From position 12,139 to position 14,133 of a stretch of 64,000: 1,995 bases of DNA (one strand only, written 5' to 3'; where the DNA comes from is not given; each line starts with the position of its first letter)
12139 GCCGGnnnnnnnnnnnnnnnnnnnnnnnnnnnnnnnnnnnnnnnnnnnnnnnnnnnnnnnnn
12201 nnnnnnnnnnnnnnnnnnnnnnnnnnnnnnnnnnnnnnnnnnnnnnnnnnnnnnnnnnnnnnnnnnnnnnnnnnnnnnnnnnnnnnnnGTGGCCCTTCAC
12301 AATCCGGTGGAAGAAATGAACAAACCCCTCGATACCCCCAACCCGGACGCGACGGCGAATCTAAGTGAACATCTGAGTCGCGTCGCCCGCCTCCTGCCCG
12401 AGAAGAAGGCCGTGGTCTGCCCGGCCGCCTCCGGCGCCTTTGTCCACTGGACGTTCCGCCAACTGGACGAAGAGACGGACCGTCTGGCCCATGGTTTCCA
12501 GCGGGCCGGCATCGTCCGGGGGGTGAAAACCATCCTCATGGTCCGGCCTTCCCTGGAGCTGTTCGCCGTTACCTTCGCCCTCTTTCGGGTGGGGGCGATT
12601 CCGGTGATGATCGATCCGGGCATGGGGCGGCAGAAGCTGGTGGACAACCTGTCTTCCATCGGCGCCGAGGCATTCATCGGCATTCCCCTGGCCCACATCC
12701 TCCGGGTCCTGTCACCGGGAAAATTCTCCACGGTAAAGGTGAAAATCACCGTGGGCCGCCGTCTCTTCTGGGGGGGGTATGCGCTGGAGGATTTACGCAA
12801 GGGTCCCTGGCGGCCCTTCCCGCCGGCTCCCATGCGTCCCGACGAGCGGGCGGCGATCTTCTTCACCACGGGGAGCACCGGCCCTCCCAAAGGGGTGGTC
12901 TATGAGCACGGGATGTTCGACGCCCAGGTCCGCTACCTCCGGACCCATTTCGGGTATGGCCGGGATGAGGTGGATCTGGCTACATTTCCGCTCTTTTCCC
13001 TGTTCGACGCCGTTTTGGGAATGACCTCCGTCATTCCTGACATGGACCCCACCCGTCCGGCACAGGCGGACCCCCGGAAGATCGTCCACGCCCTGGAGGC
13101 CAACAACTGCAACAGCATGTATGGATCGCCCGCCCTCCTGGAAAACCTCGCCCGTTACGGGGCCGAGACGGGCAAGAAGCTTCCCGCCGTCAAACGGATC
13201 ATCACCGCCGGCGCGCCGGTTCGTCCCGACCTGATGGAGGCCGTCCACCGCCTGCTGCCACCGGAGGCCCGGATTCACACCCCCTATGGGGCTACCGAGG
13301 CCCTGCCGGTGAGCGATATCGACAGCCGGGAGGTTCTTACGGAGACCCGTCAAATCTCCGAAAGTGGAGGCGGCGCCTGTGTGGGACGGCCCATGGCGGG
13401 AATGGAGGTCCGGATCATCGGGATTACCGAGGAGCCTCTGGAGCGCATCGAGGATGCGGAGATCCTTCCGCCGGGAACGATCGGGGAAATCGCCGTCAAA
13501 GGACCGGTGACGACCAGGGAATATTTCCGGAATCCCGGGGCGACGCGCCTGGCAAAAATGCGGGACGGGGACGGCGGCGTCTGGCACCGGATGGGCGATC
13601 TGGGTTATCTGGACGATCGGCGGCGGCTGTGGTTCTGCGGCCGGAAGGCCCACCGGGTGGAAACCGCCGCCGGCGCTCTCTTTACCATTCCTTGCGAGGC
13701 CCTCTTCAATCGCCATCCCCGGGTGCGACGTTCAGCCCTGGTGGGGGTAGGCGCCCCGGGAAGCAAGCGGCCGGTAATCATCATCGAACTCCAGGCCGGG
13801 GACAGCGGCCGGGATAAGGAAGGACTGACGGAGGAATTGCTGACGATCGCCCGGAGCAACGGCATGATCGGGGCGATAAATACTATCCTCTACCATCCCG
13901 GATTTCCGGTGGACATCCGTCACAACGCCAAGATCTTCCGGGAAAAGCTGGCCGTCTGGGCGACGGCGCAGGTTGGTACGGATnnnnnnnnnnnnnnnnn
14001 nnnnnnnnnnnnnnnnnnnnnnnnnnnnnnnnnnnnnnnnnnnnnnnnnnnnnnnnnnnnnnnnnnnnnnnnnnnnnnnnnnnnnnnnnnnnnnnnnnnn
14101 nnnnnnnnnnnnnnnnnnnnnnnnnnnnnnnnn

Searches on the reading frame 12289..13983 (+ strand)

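Call 21: search_protein_families(library=pfam, proteins=[window:12289-13983:+], max_evalue=0.01)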
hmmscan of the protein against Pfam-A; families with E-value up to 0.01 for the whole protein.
window:12289-13983:+ (565 aa): 1 family
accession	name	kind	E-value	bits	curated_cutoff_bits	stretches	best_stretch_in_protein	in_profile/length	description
PF00501.34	AMP-binding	-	7.8e-54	183.4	29.9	1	31-413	3-384/384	AMP-binding enzyme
